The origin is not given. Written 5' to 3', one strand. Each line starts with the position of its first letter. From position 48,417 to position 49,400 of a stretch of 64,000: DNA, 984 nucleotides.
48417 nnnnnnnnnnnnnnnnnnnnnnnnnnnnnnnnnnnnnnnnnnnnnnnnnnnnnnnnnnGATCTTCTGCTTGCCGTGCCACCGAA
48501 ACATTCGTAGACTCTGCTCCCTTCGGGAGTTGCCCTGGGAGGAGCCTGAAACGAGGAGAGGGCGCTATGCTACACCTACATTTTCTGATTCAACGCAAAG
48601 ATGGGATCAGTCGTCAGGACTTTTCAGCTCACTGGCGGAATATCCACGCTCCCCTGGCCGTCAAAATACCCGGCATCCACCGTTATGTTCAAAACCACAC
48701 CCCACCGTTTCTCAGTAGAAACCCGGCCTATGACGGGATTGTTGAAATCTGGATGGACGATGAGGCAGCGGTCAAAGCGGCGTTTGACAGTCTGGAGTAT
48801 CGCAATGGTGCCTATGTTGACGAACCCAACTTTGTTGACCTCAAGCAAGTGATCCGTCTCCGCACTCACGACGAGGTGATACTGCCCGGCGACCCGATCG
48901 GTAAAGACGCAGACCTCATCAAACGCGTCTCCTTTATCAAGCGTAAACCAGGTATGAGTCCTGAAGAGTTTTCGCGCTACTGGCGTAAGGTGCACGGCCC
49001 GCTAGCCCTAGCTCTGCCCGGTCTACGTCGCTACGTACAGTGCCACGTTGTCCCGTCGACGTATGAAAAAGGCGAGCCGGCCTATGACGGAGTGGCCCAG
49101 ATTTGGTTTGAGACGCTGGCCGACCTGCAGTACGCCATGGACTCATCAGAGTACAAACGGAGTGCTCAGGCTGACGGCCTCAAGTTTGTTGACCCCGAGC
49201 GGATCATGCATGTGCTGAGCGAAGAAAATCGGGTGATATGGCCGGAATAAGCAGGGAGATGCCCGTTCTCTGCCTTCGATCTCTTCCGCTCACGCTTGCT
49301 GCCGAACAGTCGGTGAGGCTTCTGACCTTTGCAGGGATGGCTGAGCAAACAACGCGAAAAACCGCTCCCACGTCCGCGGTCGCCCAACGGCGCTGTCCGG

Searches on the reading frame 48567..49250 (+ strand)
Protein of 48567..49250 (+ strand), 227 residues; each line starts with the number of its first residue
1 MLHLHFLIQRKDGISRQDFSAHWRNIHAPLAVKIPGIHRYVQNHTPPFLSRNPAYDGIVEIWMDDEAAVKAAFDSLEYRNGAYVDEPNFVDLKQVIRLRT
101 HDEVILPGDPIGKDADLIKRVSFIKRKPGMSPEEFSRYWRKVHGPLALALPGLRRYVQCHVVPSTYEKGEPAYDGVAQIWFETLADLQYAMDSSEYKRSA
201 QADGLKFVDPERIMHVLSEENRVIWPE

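Call 4: search_protein_families(library=pfam, proteins=[window:48567-49250:+], max_evalue=0.01)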
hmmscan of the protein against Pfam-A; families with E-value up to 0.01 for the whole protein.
window:48567-49250:+ (227 aa): 2 families
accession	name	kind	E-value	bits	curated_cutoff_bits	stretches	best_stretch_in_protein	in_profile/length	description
PF07110.17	EthD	-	4.7e-43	146.7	22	2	127-210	1-95/96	EthD domain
PF09448.16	MmlI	-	0.0014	19.1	29.6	0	125-198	9-85/109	Methylmuconolactone methyl-isomerase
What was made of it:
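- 48567..49250 (+): EthD2_B: tandem-EthD protein, 92 bp downstream of LLM-B on the same strand. PF07110, two stretches, 146.7 bits (call 4).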

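Call 10: search_protein_families(library=ncbifam, proteins=[window:48567-49250:+], max_evalue=0.001)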
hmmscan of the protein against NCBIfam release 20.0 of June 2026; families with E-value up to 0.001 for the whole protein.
window:48567-49250:+ (227 aa): 2 families
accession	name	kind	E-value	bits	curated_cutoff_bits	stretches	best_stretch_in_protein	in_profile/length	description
TIGR02118.1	TIGR02118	subfamily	2.3e-39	134.2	30.5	2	119-219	2-100/103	EthD family reductase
NF053569.1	CMthbtnMutMMLI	equivalog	5.1e-06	26.8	180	0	6-75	3-78/103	4-carboxymethyl-4-methylbutenolide mutase MmlI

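Call 24: find_homologous_proteins(query=window:48567-49250:+, max_evalue=1e-10)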
Query window:48567-49250:+ (227 aa): 466 proteins with E <= 1e-10 among 977 candidates; the best 120 are listed.
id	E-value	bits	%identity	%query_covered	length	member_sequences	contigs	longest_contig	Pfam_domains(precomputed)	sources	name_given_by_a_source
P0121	3.9e-153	526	100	100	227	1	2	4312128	PF07110.18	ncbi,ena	-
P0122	1.7e-124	432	79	100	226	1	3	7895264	PF07110.18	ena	-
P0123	6.2e-124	430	79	100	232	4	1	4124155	PF07110.18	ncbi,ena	-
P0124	7.1e-124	430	77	100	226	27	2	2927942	PF07110.18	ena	-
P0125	1.2e-123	429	78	100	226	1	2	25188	PF07110.18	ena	-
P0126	4.5e-123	427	80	100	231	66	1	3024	PF07110.18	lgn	-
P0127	4.2e-122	424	79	100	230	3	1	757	PF07110.18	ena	-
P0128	5.7e-122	424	79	100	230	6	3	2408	PF07110.18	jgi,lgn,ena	-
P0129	5.7e-114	398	73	100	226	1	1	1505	PF07110.18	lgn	-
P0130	9.4e-113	394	73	100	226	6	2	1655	PF07110.18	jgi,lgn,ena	jgi:uncharacterized protein (TIGR02118 family)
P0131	7.5e-112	391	71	100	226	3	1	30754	PF07110.18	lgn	-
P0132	2.5e-110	386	71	100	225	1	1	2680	PF07110.18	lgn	-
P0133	1.3e-108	380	69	100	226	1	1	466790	PF07110.18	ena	-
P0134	6.1e-93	329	61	99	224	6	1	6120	PF07110.18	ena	-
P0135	9.5e-91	322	61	100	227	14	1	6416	PF07110.18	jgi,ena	-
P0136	1.4e-89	318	59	100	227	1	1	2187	PF07110.18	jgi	-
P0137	1.6e-89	318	60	100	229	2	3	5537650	PF07110.18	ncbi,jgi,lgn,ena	jgi:uncharacterized protein (TIGR02118 family)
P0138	2.3e-89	317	59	100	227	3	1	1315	PF07110.18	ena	-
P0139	5.0e-89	316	59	99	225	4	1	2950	PF07110.18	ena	-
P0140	2.8e-88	314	58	100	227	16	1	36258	PF07110.18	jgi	jgi:uncharacterized protein (TIGR02118 family)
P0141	4.5e-88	313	59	100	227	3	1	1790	PF07110.18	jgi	jgi:uncharacterized protein (TIGR02118 family)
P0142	7.4e-87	309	59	100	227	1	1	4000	PF07110.18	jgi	jgi:uncharacterized protein (TIGR02118 family)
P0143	1.4e-86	308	58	100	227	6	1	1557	PF07110.18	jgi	jgi:uncharacterized protein (TIGR02118 family)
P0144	1.2e-85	305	56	100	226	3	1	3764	PF07110.18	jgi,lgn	-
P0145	2.4e-85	304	58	100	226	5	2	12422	PF07110.18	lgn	-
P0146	5.9e-85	303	57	100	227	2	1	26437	PF07110.18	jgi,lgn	jgi:uncharacterized protein (TIGR02118 family)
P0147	7.4e-85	302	57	100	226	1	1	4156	PF07110.18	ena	-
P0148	1.1e-84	302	57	100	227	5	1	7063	PF07110.18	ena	-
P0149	1.1e-84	302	56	100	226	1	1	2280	PF07110.18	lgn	-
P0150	1.2e-84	302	59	99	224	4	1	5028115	PF07110.18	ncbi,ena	-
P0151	1.5e-84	301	57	100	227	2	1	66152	PF07110.18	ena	-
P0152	2.3e-84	301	59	100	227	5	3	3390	PF07110.18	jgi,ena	jgi:uncharacterized protein (TIGR02118 family)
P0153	1.3e-83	298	57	100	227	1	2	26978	PF07110.18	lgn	-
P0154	1.8e-83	298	58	100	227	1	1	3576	PF07110.18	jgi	jgi:uncharacterized protein (TIGR02118 family)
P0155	2.3e-83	298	58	99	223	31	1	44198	PF07110.18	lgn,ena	-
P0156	2.6e-83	297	58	99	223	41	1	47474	PF07110.18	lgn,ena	-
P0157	5.1e-83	296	58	99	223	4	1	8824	PF07110.18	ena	-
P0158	1.4e-82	295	55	100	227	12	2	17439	PF07110.18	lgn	-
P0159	1.5e-82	295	57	99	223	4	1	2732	PF07110.18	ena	-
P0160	1.9e-82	294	59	99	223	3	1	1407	PF07110.18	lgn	-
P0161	2.6e-82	294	57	99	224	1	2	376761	PF07110.18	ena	-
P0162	1.5e-81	292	55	99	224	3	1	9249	PF07110.18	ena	-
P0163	2.3e-80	288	57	99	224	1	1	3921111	PF07110.18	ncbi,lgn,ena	-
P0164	2.3e-80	288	56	97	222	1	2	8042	PF07110.18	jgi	jgi:uncharacterized protein (TIGR02118 family)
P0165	8.8e-80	286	55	100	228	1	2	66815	PF07110.18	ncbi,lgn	ncbi:MAG: EthD family reductase [Candidatus Binatia bacterium]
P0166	1.0e-76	276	72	77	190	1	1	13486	PF07110.18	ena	-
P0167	8.0e-71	256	49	100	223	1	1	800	PF07110.18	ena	-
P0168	1.7e-70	255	49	100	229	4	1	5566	PF07110.18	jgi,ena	-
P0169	1.8e-62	229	47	100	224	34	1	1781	PF07110.18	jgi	-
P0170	1.3e-61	226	45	100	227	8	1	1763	PF07110.18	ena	-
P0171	3.8e-61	225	45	100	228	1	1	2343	PF07110.18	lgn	-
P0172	2.4e-60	222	46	99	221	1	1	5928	PF07110.18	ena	-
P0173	2.4e-60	222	46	99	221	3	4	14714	PF07110.18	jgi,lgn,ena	jgi:uncharacterized protein (TIGR02118 family)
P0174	2.8e-60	222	46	99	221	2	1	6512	PF07110.18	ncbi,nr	ncbi:MAG TPA: EthD domain-containing protein [Candidatus Binatia bacterium]|nr:EthD domain-containin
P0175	8.7e-60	220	61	71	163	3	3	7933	PF07110.18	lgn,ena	-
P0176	1.1e-59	220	41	93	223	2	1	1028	PF07110.18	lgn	-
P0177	2.9e-59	219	41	93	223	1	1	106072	PF07110.18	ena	-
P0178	3.8e-59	218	43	100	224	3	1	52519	PF07110.18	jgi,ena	-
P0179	5.2e-59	218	45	100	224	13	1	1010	PF07110.18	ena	-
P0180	6.1e-59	218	44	99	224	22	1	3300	PF07110.18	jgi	jgi:uncharacterized protein (TIGR02118 family)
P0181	7.7e-59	217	40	93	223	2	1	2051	PF07110.18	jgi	jgi:uncharacterized protein (TIGR02118 family)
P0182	9.7e-59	217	44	100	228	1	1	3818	PF07110.18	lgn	-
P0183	9.9e-59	217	40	92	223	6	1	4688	PF07110.18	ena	-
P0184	1.0e-58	217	43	100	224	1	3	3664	PF07110.18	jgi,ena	-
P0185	1.5e-58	216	40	93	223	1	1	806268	PF07110.18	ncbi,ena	-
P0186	1.7e-58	216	44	99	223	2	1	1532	PF07110.18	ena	-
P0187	1.8e-58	216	42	92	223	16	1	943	PF07110.18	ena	-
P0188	3.9e-58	215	44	99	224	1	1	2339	PF07110.18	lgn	-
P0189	4.0e-58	215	44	100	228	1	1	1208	PF07110.18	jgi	jgi:uncharacterized protein (TIGR02118 family)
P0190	5.2e-58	215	44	100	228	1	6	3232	PF07110.18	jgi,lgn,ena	-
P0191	5.3e-58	215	44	99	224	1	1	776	PF07110.18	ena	-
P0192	1.2e-57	213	44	99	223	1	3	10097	PF07110.18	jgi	jgi:uncharacterized protein (TIGR02118 family)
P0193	1.4e-57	213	42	97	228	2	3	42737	PF07110.18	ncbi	ncbi:MAG: EthD domain-containing protein [Gammaproteobacteria bacterium]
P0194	1.8e-57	213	43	92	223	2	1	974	PF07110.18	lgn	-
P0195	2.5e-57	212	44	100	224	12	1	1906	PF07110.18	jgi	jgi:uncharacterized protein (TIGR02118 family)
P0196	2.6e-57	212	44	99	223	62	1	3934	PF07110.18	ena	-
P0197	2.8e-57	212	44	99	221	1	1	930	PF07110.18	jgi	jgi:uncharacterized protein (TIGR02118 family)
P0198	3.8e-57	212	39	99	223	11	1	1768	PF07110.18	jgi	-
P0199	4.9e-57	211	44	99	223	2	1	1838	PF07110.18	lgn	-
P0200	5.5e-57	211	43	99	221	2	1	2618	PF07110.18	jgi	-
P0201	6.5e-57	211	43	92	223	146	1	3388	PF07110.18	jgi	jgi:uncharacterized protein (TIGR02118 family)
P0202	1.2e-56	210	44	99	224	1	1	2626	PF07110.18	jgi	jgi:uncharacterized protein (TIGR02118 family)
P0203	1.3e-56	210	42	92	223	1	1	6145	PF07110.18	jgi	jgi:uncharacterized protein (TIGR02118 family)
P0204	1.5e-56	210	42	99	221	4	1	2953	PF07110.18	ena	-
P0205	1.8e-56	210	41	97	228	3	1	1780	PF07110.18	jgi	jgi:uncharacterized protein (TIGR02118 family)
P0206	1.8e-56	209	45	100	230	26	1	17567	PF07110.18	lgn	-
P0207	2.4e-56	209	63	66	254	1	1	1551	PF07110.18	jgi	jgi:uncharacterized protein (TIGR02118 family)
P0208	2.7e-56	209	43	99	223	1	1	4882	PF07110.18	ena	-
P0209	2.9e-56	209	44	99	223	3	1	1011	PF07110.18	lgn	-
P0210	2.9e-56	209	44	99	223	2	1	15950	PF07110.18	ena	-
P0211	7.5e-56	207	44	99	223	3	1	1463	PF07110.18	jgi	jgi:uncharacterized protein (TIGR02118 family)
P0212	1.0e-55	207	41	97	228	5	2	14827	PF07110.18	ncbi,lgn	-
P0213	1.8e-55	206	45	97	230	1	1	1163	PF07110.18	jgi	jgi:uncharacterized protein (TIGR02118 family)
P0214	2.3e-55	206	41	100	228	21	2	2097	PF07110.18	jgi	-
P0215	2.6e-55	206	45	100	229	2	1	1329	PF07110.18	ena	-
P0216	2.7e-55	206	42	99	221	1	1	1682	PF07110.18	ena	-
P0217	2.8e-55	206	42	92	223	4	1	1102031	PF07110.18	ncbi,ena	-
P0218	3.2e-55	205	41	92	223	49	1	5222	PF07110.18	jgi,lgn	jgi:uncharacterized protein (TIGR02118 family)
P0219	3.4e-55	205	41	92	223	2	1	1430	PF07110.18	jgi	jgi:uncharacterized protein (TIGR02118 family)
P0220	5.4e-55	205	43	99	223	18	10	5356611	PF07110.18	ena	-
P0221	5.7e-55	205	41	97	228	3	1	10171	PF07110.18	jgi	-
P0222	7.0e-55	204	42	92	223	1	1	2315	PF07110.18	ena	-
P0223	7.4e-55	204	37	99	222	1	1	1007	PF07110.18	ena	-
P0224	1.4e-54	203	45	100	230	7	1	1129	PF07110.18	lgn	-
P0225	1.8e-54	203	42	99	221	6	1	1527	PF07110.18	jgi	jgi:uncharacterized protein (TIGR02118 family)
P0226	2.0e-54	203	44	97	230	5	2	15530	PF07110.18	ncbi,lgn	-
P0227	2.1e-54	203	44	99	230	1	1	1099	PF07110.18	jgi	jgi:uncharacterized protein (TIGR02118 family)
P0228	4.1e-54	202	40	96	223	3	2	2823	PF07110.18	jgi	-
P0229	5.0e-54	201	40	96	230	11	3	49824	PF07110.18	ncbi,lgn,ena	-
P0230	5.3e-54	201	39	96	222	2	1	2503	PF07110.18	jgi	jgi:uncharacterized protein (TIGR02118 family)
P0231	5.4e-54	201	40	96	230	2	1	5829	PF07110.18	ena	-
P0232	6.5e-54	201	40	93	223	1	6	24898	PF07110.18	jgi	jgi:uncharacterized protein (TIGR02118 family)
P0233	6.7e-54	201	41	100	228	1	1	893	PF07110.18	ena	-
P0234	2.6e-53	199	38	99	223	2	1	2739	PF07110.18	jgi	jgi:uncharacterized protein (TIGR02118 family)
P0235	2.6e-53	199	44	100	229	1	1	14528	PF07110.18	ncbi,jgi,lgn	-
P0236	2.9e-53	199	39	92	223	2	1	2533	PF07110.18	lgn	-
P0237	3.3e-53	199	42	100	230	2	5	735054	PF07110.18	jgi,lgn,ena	jgi:uncharacterized protein (TIGR02118 family)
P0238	6.4e-53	198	38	99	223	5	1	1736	PF07110.18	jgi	jgi:uncharacterized protein (TIGR02118 family)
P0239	6.5e-53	198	40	97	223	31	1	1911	PF07110.18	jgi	jgi:uncharacterized protein (TIGR02118 family)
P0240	8.9e-53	197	39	99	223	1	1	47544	PF07110.18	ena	-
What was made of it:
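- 48567..49250 (+): 100% identical protein on a 4.31 Mb contig (call 24).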

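Call 26: find_related_loci(query=A2, collection=metagenome_contigs, flank=6000)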
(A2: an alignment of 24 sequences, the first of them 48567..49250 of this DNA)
Query A2 (227 aa) in metagenome_contigs; peptide patterns used: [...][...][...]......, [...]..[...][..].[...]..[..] (x = any residue, [..] = any of these).
600 stretches matched a pattern (row limit reached: there are more); 557 encode a relative of the query (tblastn E <= 1e-3); the best 80 are kept; 80 distinct loci.
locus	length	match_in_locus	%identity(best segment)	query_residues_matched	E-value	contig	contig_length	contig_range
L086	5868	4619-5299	61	1-227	1e-95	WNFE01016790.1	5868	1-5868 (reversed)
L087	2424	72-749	59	1-226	2e-96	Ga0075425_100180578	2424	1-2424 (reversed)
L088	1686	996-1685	58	1-224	1e-92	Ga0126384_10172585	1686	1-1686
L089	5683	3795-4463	47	1-226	4e-68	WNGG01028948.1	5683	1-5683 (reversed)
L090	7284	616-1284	47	1-226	1e-67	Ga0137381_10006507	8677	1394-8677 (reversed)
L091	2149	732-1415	47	1-227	1e-66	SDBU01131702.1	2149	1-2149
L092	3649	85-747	43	1-224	5e-62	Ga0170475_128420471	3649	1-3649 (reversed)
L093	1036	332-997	43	1-225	8e-66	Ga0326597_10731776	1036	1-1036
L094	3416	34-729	42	1-226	2e-61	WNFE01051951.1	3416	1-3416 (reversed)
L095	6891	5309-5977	43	1-226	1e-60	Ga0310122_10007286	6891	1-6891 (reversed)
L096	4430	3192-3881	44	1-226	2e-58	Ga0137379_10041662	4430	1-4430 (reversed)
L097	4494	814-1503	43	1-226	4e-56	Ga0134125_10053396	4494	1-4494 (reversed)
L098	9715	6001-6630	45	1-221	2e-55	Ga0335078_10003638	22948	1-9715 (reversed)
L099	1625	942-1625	43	1-224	6e-57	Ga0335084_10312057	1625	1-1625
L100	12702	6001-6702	42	1-226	1e-54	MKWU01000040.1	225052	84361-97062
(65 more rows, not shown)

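Call 38: search_solved_structures(query=window:48567-49250:+, max_evalue=1)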
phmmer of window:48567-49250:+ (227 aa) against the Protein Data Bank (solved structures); distinct sequences matched with E-value up to 1: 5.
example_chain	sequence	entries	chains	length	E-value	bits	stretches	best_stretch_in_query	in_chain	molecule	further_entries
2ftr_A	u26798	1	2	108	0.0011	21.9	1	131-209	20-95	BH0200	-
7fdo_B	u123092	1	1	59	0.34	13.8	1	125-146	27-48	Transcription factor CPC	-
9iwu_A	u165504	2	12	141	0.66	12.9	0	117-212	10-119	CTB10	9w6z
9ilo_A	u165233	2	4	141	0.76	12.6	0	117-211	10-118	CTB10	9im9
3hfk_A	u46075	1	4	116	0.87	12.5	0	120-194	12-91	4-methylmuconolactone methylisomerase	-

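Call 57: predict_structure(alignment_id=A2)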
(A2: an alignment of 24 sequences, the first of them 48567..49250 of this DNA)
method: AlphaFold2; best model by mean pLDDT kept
length: 227 residues; sequences in the alignment: 24
mean_pLDDT: 95.3   pTM: 0.90
mean pLDDT of the five models: 95.3, 95.4, 95.3, 95.1, 95.0
residues with pLDDT >= 90: 215; 70-90: 11; 50-70: 1; < 50: 0
segments of 3 or more residues with pLDDT < 50: none
pLDDT, mean of each block of 10 residues (from residue 1): 97 94 98 98 87 90 97 98 97 96 96 93 97 98 97 98 94 98 96 94 96 94 89
secondary structure, 60 per line:
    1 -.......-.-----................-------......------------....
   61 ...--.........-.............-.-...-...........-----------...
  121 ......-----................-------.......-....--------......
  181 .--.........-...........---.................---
elements in order: E2-8 H16-31 E39-44 E57-63 H66-74 H76-88 E96-106 E118-126 H132-147 E155-161 H163-166 E175-181 H184-192 H194-204 E208-224
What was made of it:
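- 48567..49250 (+): AlphaFold2 model with pLDDT 95.3 and a beta-alpha-beta-beta-alpha-alpha-beta pattern in each half (call 57).
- On EthD family (PF07110 / TIGR02118): Each half has a beta-alpha-beta-beta-alpha-alpha-beta pattern (call 57).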

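Call 61: fold_search(model_id=the predicted structure, library=pdb)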
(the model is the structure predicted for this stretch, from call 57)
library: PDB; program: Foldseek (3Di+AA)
matches with E <= 10: 1274; with E <= 0.001: 124
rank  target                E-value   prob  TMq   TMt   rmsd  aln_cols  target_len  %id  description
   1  4d4f_D                1.2e-09  1.00  0.55  0.49   7.9       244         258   14  Mutant P250A of bacterial chalcone isomerase from Eubacterium ramulus (released 2016-01-20)
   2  3zph_C                2.1e-09  1.00  0.57  0.52   6.8       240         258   13  Bacterial chalcone isomerase in closed conformation from Eubacterium ramulus at 2.8 A resolution (released 2014-01-15)
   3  4c9s_A                2.7e-09  1.00  0.56  0.50   8.9       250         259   13  BACTERIAL CHALCONE ISOMERASE IN open CONFORMATION FROM EUBACTERIUM RAMULUS AT 1.8 A RESOLUTION (released 2014-10-22)
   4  4d4f_C                3.9e-09  1.00  0.55  0.49   7.8       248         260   14  Mutant P250A of bacterial chalcone isomerase from Eubacterium ramulus (released 2016-01-20)
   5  4d4f_A                5.9e-09  1.00  0.54  0.48   8.8       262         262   12  Mutant P250A of bacterial chalcone isomerase from Eubacterium ramulus (released 2016-01-20)
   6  4d4f_B                6.7e-09  1.00  0.55  0.50   8.3       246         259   14  Mutant P250A of bacterial chalcone isomerase from Eubacterium ramulus (released 2016-01-20)
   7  8b7u_A                8.0e-09  1.00  0.55  0.49   7.7       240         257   15  Bacterial chalcone isomerase H33A with taxifolin (released 2022-11-23)
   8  4c9s_B                8.0e-09  1.00  0.55  0.49   8.4       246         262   16  BACTERIAL CHALCONE ISOMERASE IN open CONFORMATION FROM EUBACTERIUM RAMULUS AT 1.8 A RESOLUTION (released 2014-10-22)
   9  3f44                  1.0e-08  1.00  0.56  0.59   5.2       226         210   13  Crystal structure of putative monooxygenase (YP_193413.1) from Lactobacillus acidophilus NCFM at 1.55 A resolution (released 2008-11-18)
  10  8b7u_F                1.1e-08  1.00  0.56  0.51   6.7       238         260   14  Bacterial chalcone isomerase H33A with taxifolin (released 2022-11-23)
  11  8b7u_B                1.1e-08  1.00  0.54  0.49   7.8       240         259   14  Bacterial chalcone isomerase H33A with taxifolin (released 2022-11-23)
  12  8b7u_G                1.1e-08  1.00  0.54  0.49   7.4       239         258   15  Bacterial chalcone isomerase H33A with taxifolin (released 2022-11-23)
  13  4c9s_C                1.1e-08  1.00  0.53  0.47   7.9       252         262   13  BACTERIAL CHALCONE ISOMERASE IN open CONFORMATION FROM EUBACTERIUM RAMULUS AT 1.8 A RESOLUTION (released 2014-10-22)
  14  4d4f_F                1.3e-08  1.00  0.55  0.46   8.3       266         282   14  Mutant P250A of bacterial chalcone isomerase from Eubacterium ramulus (released 2016-01-20)
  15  4c9t_C                1.8e-08  1.00  0.55  0.49   8.2       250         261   13  BACTERIAL CHALCONE ISOMERASE IN open CONFORMATION FROM EUBACTERIUM RAMULUS AT 2.0 A RESOLUTION, SelenoMet derivative (released 2014-10-22)
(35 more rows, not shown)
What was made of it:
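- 48567..49250 (+): Fold matches tandem ferredoxin-like barrel proteins (call 61).
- On EthD family (PF07110 / TIGR02118): Foldseek matches tandem barrel proteins and CTB10 (call 61).
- Closest known: Tandem ferredoxin-like barrel enzymes: bacterial chalcone isomerase. Same: Two fused alpha+beta barrel halves in one chain of about 220-260 aa. TM-scores 0.55-0.69, Foldseek E-values 1e-9 to 1e-6 (call 61).
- The fold resembles cofactor-free oxygenases and isomerases that act after another oxygenase (call 61).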

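Call 68: find_encoding_contigs(protein=P0133, flank=5000, max_places=2)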
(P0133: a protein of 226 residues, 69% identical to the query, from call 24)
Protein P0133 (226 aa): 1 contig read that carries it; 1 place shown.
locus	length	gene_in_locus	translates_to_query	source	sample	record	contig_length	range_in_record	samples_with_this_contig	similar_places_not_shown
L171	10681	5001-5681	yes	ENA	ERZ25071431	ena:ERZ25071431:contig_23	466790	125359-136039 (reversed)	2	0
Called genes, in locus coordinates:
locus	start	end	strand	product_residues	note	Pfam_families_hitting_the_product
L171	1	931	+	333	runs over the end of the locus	PF02112:PDEase_II, PF12706:Lactamase_B_2, PF23023:Anti-Pycsar_Apyc1 (faint)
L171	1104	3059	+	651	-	-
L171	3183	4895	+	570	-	PF00111:Fer2, PF00211:Guanylate_cyc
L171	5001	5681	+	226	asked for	PF07110:EthD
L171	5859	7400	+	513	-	PF00034:Cytochrom_C (faint), PF06537:DHOR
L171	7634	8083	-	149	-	PF07963:N_methyl, PF08334:T2SSG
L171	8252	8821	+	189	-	PF04542:Sigma70_r2, PF08281:Sigma70_r4_2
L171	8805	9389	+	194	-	PF08334:T2SSG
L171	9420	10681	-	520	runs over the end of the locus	PF00474:SSF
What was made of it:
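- The nearest outgroup of EthD2_B has no LLM (call 68).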

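Call 69: find_encoding_contigs(protein=P0137, flank=5000, max_places=2)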
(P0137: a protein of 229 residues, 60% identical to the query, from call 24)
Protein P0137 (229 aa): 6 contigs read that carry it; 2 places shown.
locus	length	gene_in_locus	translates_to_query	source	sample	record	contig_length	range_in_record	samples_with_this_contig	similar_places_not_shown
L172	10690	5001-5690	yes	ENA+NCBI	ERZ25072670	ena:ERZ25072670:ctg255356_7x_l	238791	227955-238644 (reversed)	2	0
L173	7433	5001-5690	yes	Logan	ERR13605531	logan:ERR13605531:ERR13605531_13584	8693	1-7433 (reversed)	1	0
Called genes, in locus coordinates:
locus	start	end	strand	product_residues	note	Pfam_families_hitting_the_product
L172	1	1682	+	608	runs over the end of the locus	?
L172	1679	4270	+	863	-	PF00092:VWA, PF13519:VWA_2, PF13768:VWA_3, PF07090:GATase1_like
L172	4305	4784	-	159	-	PF01613:Flavin_Reduct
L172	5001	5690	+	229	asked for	PF07110:EthD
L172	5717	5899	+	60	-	-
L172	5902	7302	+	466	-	PF01425:Amidase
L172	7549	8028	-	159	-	PF13577:SnoaL_4, PF12680:SnoaL_2 (weak)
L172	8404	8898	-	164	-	PF13577:SnoaL_4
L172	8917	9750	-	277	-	PF03446:NAD_binding_2, PF14833:NAD_binding_11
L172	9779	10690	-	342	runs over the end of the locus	PF01636:APH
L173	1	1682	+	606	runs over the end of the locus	PF13519:VWA_2 (weak)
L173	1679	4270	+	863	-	PF00092:VWA, PF13519:VWA_2, PF13768:VWA_3, PF07090:GATase1_like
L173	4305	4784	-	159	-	PF01613:Flavin_Reduct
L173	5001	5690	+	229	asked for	PF07110:EthD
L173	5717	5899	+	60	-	-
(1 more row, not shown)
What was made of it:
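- A flavin reductase lies divergent from an EthD2 gene in L172 (call 69).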

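Call 70: find_encoding_contigs(protein=P0150, flank=5000, max_places=2)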
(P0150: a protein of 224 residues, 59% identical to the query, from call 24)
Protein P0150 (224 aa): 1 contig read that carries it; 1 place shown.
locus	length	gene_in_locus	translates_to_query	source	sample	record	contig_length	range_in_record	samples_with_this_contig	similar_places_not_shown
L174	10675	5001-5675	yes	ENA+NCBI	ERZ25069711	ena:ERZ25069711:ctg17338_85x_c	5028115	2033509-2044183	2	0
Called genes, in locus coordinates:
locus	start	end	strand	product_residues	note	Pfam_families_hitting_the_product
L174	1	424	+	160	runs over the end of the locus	PF00111:Fer2 (weak), PF13085:Fer2_3 (faint), PF01799:Fer2_2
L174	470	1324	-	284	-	-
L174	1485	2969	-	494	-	PF00089:Trypsin, PF13365:Trypsin_2, PF00595:PDZ (weak), PF13180:PDZ_2, PF17820:PDZ_6, PF00595:PDZ, PF13180:PDZ_2, PF17820:PDZ_6, +3 more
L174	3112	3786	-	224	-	PF02798:GST_N, PF13417:GST_N_3, PF13409:GST_N_2, PF00043:GST_C (weak)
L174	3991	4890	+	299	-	PF00561:Abhydrolase_1, PF12146:Hydrolase_4, PF12697:Abhydrolase_6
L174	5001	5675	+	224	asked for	PF07110:EthD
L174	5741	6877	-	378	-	PF13452:FAS1_DH_region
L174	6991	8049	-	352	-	PF00296:Bac_luciferase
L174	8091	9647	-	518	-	PF00474:SSF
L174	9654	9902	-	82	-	-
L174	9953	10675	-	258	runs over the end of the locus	-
